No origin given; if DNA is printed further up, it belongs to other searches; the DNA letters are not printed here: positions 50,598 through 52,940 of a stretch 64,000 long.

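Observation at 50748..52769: Glycyl-tRNA synthetase paralogue that has lost catalytic motif 2: a GlyRS-derived pseudoenzyme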

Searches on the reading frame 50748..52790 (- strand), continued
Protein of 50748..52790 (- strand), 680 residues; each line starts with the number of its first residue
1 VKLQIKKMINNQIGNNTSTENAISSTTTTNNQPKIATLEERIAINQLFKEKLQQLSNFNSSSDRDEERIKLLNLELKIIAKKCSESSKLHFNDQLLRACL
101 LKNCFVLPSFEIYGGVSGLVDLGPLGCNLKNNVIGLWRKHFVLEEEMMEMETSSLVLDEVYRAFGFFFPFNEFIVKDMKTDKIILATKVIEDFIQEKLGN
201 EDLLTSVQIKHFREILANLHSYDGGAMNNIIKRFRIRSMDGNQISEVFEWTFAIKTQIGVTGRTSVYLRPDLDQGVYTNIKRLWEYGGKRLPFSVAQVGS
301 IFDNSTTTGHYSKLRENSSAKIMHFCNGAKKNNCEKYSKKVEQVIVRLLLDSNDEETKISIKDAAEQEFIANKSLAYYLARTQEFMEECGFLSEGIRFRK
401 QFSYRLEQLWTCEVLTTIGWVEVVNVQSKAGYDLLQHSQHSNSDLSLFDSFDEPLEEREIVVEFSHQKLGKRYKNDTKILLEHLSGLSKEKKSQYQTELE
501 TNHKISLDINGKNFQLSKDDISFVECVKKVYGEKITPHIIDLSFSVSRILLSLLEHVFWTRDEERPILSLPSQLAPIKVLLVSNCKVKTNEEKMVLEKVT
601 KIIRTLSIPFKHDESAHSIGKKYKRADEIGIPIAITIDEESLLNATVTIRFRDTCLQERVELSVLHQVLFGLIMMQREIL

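Call 42: predict_structure(alignment_id=A2)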
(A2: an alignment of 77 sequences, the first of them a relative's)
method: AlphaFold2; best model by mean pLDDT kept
length: 673 residues; sequences in the alignment: 77
mean_pLDDT: 88.6   pTM: 0.83
mean pLDDT of the five models: 88.6, 87.0, 86.8, 85.4, 82.6
residues with pLDDT >= 90: 469; 70-90: 140; 50-70: 40; < 50: 24
segments of 3 or more residues with pLDDT < 50: 1-21
pLDDT, mean of each block of 10 residues (from residue 1): 40 48 66 83 73 68 84 71 86 94 88 92 98 96 92 80 79 91 95 95 96 92 97 95 86 91 86 95 95 81 67 95 79 94 83 95 92 97 94 74 92 93 89 94 93 94 96 95 94 96 96 95 95 95 95 90 96 95 94 97 96 96 98 96 95 96 87 53
secondary structure, 60 per line:
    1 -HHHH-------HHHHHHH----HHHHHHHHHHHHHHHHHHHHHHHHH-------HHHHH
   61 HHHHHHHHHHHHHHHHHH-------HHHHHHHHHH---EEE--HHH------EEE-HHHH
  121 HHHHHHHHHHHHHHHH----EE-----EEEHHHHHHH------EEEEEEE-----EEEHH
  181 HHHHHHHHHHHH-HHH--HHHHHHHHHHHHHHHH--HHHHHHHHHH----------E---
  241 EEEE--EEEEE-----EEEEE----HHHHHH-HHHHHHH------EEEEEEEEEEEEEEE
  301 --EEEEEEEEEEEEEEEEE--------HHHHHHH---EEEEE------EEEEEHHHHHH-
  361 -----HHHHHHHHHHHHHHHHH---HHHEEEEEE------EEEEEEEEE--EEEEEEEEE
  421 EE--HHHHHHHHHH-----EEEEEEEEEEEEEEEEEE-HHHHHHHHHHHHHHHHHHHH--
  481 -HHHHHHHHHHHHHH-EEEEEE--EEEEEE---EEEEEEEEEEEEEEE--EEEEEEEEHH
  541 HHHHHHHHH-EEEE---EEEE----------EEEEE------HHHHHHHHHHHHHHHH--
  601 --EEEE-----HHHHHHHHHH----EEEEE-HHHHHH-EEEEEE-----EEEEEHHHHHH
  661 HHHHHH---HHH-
elements in order: H2-5 H13-19 H24-48 H56-78 H86-95 E99-101 E113-115 H117-136 E148-150 H151-157 E164-170 E176-178 H179-192 H199-214 H217-226 E241-244 E247-251 E257-261 H266-271 H273-279 E286-300 E303-319 H328-334 E338-342 E349-353 H354-359 H366-382 E389-394 E401-409 E412-422 H425-434 E440-457 H459-478 H482-495 E497-502 E505-510 E514-528 E531-538 H539-549 E551-554 E558-561 E572-576 H583-598 E603-606 H612-621 E626-630 H632-637 E639-644 E650-654 H655-666
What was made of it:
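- The AF2 model has pLDDT 88.6 and pTM 0.83 (call 42).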

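Call 45: fold_search(model_id=the predicted structure, library=pdb)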
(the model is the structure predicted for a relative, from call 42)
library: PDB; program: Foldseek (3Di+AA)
matches with E <= 10: 1163; with E <= 0.001: 613
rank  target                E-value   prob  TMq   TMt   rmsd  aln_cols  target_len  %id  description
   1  4kqe                  6.8e-55  1.00  0.66  0.74   9.3       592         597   30  The mutant structure of the human glycyl-tRNA synthetase E71G (released 2014-05-21)
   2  2q5h                  1.2e-48  1.00  0.67  0.84   4.0       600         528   26  Crystal structure of apo-wildtype Glycyl-tRNA synthetase (released 2007-06-19)
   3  4qei_A                5.3e-48  1.00  0.63  0.75   7.1       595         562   28  Two distinct conformational states of GlyRS captured in crystal lattice (released 2015-05-20)
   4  2q5i                  1.0e-47  1.00  0.67  0.84   4.0       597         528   26  Crystal structure of apo S581L Glycyl-tRNA synthetase mutant (released 2007-06-19)
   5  2zt5                  2.0e-46  1.00  0.65  0.81   5.4       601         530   26  Crystal structure of human glycyl-trna synthetase (GLYRS) in complex with AP4A (cocrystallized with ATP) (released 2009-08-25)
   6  2pme                  2.5e-46  1.00  0.65  0.83   4.7       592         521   26  The Apo crystal Structure of the glycyl-tRNA synthetase (released 2007-05-22)
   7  2pmf                  6.8e-46  1.00  0.65  0.83   4.1       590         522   26  The crystal structure of a human glycyl-tRNA synthetase mutant (released 2007-05-22)
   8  5e6m_B                3.4e-43  1.00  0.62  0.81   5.6       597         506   26  Crystal structure of human wild type GlyRS bound with tRNAGly (released 2016-07-20)
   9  5e6m_A                6.6e-41  1.00  0.63  0.81   8.0       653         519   24  Crystal structure of human wild type GlyRS bound with tRNAGly (released 2016-07-20)
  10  4kr2_A                7.3e-41  1.00  0.60  0.87   3.7       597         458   24  Glycyl-tRNA synthetase in complex with tRNA-Gly (released 2014-05-21)
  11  4kr3_A                7.9e-40  1.00  0.60  0.86   4.2       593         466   24  Glycyl-tRNA synthetase mutant E71G in complex with tRNA-Gly (released 2014-05-21)
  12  5z5e_A                5.2e-33  1.00  0.53  0.79  11.1       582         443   24  Crystal structure of the Glycyl-tRNA synthetase (GlyRS) in Nanoarchaeum equitans (released 2019-01-30)
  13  5z5e_B                5.2e-33  1.00  0.52  0.74  11.4       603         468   24  Crystal structure of the Glycyl-tRNA synthetase (GlyRS) in Nanoarchaeum equitans (released 2019-01-30)
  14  8slg_B                1.7e-32  1.00  0.54  0.80   6.9       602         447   19  Crystal Structure of Glycine tRNA ligase from Mycobacterium thermoresistibile (glycyl adenylate bound) (released 2023-05-03)
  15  8slg_A                8.9e-32  1.00  0.54  0.84   6.8       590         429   19  Crystal Structure of Glycine tRNA ligase from Mycobacterium thermoresistibile (glycyl adenylate bound) (released 2023-05-03)
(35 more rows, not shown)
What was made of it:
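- On POLG2 (Pol gamma accessory subunit): Foldseek gives TMq about 0.44 and rmsd about 14 A (call 45).
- Closest known: DNA polymerase gamma accessory subunit POLG2. Different: In Foldseek the POLG2 chains are about 400 residues and align with TMq about 0.44 and rmsd about 14 A (call 45).
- The best Foldseek matches are human GlyRS structures, with TM up to 0.87 normalised on the target (call 45). In Foldseek, POLG2 gives TMq about 0.44, rmsd about 14 A and 14% identity (call 45).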

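Call 52: list_cluster_members(proteins=[P0155, P0213, P0283, P0284, P0001, P0285, P0286])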
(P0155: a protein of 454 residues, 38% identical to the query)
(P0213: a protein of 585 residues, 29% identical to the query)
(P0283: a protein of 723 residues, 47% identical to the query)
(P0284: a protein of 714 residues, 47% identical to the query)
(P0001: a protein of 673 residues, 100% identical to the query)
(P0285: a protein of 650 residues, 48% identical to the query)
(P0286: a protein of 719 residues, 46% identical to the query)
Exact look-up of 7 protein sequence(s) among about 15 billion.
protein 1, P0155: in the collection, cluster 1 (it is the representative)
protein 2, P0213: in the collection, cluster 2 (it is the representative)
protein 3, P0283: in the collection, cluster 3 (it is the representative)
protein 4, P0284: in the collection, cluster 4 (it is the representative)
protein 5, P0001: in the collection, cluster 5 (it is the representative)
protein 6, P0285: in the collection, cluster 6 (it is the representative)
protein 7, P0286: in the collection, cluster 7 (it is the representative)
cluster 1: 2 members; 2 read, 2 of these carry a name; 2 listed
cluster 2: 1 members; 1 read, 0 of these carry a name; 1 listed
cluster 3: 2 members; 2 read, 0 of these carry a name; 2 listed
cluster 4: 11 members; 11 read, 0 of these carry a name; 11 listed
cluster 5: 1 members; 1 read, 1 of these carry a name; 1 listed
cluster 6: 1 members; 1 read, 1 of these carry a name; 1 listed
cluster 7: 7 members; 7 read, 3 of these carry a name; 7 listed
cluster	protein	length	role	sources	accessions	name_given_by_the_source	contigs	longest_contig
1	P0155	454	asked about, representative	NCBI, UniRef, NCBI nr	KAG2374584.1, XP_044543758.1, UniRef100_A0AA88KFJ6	hypothetical protein C9374_010603 [Naegleria lovaniensis] | glycine--tRNA ligase n=1 Tax=Naegleria lovaniensis TaxID=51637 RepID=A0AA88KFJ6_NAELO | uncharacterized protein C9374_010603 [Naegleria lovaniensis]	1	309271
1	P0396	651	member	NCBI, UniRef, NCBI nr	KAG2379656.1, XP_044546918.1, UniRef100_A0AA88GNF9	hypothetical protein C9374_006773 [Naegleria lovaniensis] | glycine--tRNA ligase n=1 Tax=Naegleria lovaniensis TaxID=51637 RepID=A0AA88GNF9_NAELO | uncharacterized protein C9374_006773 [Naegleria lovaniensis]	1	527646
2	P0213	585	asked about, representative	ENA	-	-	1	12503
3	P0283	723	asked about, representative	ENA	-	-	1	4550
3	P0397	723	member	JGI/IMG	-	-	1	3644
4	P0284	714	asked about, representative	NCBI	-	-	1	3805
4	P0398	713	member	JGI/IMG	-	-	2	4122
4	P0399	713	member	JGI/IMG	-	-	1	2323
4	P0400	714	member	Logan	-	-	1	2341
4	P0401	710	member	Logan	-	-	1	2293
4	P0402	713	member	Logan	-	-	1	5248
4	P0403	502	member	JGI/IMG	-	-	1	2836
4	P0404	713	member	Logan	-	-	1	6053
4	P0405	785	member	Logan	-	-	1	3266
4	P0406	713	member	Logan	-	-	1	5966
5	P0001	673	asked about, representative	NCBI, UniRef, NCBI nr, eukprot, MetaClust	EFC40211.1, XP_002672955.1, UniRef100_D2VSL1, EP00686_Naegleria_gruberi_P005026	predicted protein [Naegleria gruberi] | Predicted protein n=1 Tax=Naegleria gruberi TaxID=5762 RepID=D2VSL1_NAEGR | uncharacterized protein NAEGRDRAFT_51934 [Naegleria gruberi]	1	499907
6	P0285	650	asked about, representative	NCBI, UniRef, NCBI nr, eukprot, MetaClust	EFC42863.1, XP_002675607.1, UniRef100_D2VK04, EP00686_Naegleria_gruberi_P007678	Glycyl-tRNA synthetase [Naegleria gruberi] | Glycine--tRNA ligase n=1 Tax=Naegleria gruberi TaxID=5762 RepID=D2VK04_NAEGR | XP_002675607.1 Glycyl-tRNA synthetase [Naegleria gruberi strain NEG-M]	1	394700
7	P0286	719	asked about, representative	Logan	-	-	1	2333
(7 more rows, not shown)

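Call 53: find_homologous_proteins(query=P0396, max_evalue=1e-30)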
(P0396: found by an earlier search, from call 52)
Query P0396 (651 aa): 47 proteins with E <= 1e-30 among 6275 candidates.
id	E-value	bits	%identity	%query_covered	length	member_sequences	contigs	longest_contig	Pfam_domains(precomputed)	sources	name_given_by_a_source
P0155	0.0e+0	1021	99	70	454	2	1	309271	PF03129.26,PF00587.31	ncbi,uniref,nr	ncbi:hypothetical protein C9374_010603 [Naegleria lovaniensis]|uniref:glycine--tRNA ligase n=1 Tax=N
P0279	7.6e-199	680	51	99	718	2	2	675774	PF03129.26,PF00587.31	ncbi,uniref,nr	ncbi:hypothetical protein C9374_003246 [Naegleria lovaniensis]|uniref:glycine--tRNA ligase n=1 Tax=N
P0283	1.3e-177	610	47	98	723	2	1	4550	PF03129.26,PF00587.31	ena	-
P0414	4.9e-121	423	38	98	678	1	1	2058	PF03129.26,PF00458.26,PF00587.31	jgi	-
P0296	1.3e-116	409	35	99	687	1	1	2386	PF03129.26,PF00458.26,PF00587.31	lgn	-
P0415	4.5e-115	404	37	97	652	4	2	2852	PF03129.26,PF00587.31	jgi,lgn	-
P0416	3.3e-114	401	34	96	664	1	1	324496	PF03129.26,PF00587.31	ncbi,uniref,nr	ncbi:putative glycyl-trna synthetase protein [Phaeoacremonium minimum UCRPA7]|uniref:glycine--tRNA l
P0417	2.5e-110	388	36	96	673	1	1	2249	PF03129.26,PF00458.26,PF00587.31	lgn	-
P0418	6.3e-110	387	34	97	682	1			PF03129.26,PF00587.31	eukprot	eukprot:TRINITY_DN1176_c0_g1_i1.p1 TRINITY_DN1176_c0_g1~~TRINITY_DN1176_c0_g1_i1.p1 ORF type:complet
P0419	8.4e-110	386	32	99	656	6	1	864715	PF03129.26,PF00587.31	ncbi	ncbi:glycine--tRNA ligase [[Candida] zeylanoides]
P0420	1.6e-109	385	37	98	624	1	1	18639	PF03129.26,PF00587.31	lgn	-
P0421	1.3e-108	382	36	98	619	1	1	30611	PF03129.26,PF00587.31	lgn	-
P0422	6.0e-107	377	35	98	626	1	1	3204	PF03129.26,PF00587.31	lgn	-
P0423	1.2e-106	376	33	97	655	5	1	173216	PF03129.26,PF00587.31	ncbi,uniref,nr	ncbi:Glycine--tRNA ligase 1, mitochondrial [Coniosporium apollinis]|uniref:glycine--tRNA ligase n=1 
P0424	1.5e-106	376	35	98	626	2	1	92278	PF03129.26,PF00587.31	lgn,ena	-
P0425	1.2e-105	373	33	100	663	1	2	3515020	PF03129.26,PF00587.31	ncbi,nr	ncbi:hypothetical protein HG530_003070 [Fusarium avenaceum]|nr:hypothetical protein HG530_003070 [Fu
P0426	1.5e-105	372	33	96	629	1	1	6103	PF03129.26,PF00587.31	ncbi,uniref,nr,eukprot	ncbi:glycine--trna ligase [Stylonychia lemnae]|uniref:glycine--tRNA ligase n=1 Tax=Stylonychia lemna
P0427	1.8e-105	372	33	100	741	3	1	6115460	PF03129.26,PF00587.31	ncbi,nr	ncbi:hypothetical protein DER45DRAFT_554545 [Fusarium avenaceum]|nr:hypothetical protein DER45DRAFT_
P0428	1.6e-104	369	35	98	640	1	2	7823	PF03129.26,PF00587.31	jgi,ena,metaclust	metaclust:\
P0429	9.0e-103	363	33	100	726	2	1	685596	PF03129.26,PF00587.31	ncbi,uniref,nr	ncbi:Glycine--tRNA ligase 1, mitochondrial [Coniochaeta pulveracea]|uniref:glycine--tRNA ligase n=1 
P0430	3.9e-101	358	34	96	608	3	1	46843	PF03129.26,PF00587.31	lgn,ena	-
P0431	7.8e-99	350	31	100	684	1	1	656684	PF03129.26,PF00587.31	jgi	jgi:glycyl-tRNA synthetase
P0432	6.4e-98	347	33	98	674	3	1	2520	PF03129.26,PF00587.31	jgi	-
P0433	7.5e-96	340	33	97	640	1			PF03129.26,PF00587.31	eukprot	eukprot:m51a1_g7976 putative glycine--trna ligase (641) ;mRNA; r:43652-46242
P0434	7.5e-94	334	33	97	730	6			PF03129.26,PF00458.26,PF00587.31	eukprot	eukprot:Stramenopile-MAST_4_protein_3216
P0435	8.2e-93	330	32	97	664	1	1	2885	PF03129.26,PF00587.31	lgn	-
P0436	2.3e-90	322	33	98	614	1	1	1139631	PF03129.26,PF00587.31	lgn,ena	-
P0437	2.9e-87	312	33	94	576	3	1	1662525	PF03129.26,PF00587.31,PF19302.5,PF28494.1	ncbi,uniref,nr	ncbi:glycine--tRNA ligase [Methanothermococcus okinawensis]|uniref:Glycine--tRNA ligase n=1 Tax=Meth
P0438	2.4e-86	309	32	97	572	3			PF03129.26,PF00587.31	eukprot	eukprot:CAMPEP_0168347122 /NCGR_PEP_ID=MMETSP0213-20121227/18784_1 /TAXON_ID=151035 /ORGANISM="Euplo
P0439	1.7e-83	299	31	96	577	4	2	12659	PF03129.26,PF00587.31,PF19302.5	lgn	-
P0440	5.2e-80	288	33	96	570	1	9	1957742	PF03129.26,PF00587.31,PF28494.1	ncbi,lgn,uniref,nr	ncbi:glycine--tRNA ligase [Thermococcus paralvinellae]|uniref:Glycine--tRNA ligase n=1 Tax=Thermococ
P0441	4.6e-79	285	33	96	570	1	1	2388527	PF03129.26,PF00587.31,PF28494.1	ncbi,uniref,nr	ncbi:glycine--tRNA ligase [Thermococcus barophilus]|uniref:Glycine--tRNA ligase n=1 Tax=Thermococcus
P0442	1.3e-78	283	33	96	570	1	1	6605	PF03129.26,PF00587.31,PF28494.1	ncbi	-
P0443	1.9e-78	283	33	96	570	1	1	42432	PF03129.26,PF00587.31,PF28494.1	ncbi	ncbi:glycine--tRNA ligase [Thermococcus sp.]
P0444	3.6e-78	282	33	96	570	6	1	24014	PF03129.26,PF00587.31,PF28494.1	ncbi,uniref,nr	ncbi:MAG TPA: glycine--tRNA ligase [Thermococcus paralvinellae]|uniref:Glycine--tRNA ligase n=1 Tax=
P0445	5.8e-78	281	30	93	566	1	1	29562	PF03129.26,PF00587.31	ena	-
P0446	3.4e-77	279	32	96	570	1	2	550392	PF03129.26,PF00587.31,PF28494.1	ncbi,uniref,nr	ncbi:glycine--tRNA ligase [Thermococcus sp. M39]|uniref:glycine--tRNA ligase n=1 Tax=unclassified Th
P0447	1.1e-75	274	31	95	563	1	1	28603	PF03129.26,PF00587.31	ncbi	-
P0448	3.3e-75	272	28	95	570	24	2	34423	PF03129.26,PF00587.31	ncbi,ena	-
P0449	5.9e-75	271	32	96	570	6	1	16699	PF03129.26,PF00587.31,PF28494.1,PF00152.26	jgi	-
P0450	3.9e-74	268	29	96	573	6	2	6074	PF03129.26,PF00587.31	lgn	-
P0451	2.1e-73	266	31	96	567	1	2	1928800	PF03129.26,PF00587.31,PF28494.1,PF00152.26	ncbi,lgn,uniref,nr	ncbi:glycine--tRNA ligase [Thermococcus piezophilus]|uniref:Glycine--tRNA ligase n=1 Tax=Thermococcu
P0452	2.1e-73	266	31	96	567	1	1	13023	PF03129.26,PF00587.31,PF28494.1,PF00152.26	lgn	-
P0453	2.2e-73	266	31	96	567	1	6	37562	PF03129.26,PF00587.31,PF28494.1,PF00152.26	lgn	-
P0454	5.4e-68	248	30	70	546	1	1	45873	PF03129.26,PF00587.31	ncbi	-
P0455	7.9e-54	201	28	59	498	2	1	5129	PF03129.26,PF00587.31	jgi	jgi:glycyl-tRNA synthetase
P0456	8.4e-43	165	36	46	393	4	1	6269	PF00587.31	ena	-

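Call 56: find_encoding_contigs(protein=P0155, flank=6000, max_places=3)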
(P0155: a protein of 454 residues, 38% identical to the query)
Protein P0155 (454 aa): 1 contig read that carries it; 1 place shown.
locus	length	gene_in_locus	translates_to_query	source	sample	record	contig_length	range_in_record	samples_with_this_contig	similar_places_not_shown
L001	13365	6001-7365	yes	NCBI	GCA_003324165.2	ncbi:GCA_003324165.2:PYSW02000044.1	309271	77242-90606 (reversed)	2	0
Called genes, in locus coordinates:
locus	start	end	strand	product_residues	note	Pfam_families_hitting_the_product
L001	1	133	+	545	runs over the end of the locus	-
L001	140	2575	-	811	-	PF23598:LRR_14 (faint), PF12799:LRR_4 (faint), PF24758:LRR_At5g56370 (faint), PF13516:LRR_6 (faint)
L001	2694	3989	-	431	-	PF02214:BTB_2, PF00622:SPRY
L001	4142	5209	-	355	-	-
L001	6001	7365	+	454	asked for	PF00587:tRNA-synt_2b (weak), PF03129:HGTP_anticodon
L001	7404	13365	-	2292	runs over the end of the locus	PF00270:DEAD, PF04851:ResIII, PF23445:WHD_SNRNP200, PF02889:Sec63, PF00270:DEAD, PF04851:ResIII, PF23445:WHD_SNRNP200, PF02889:Sec63, +3 more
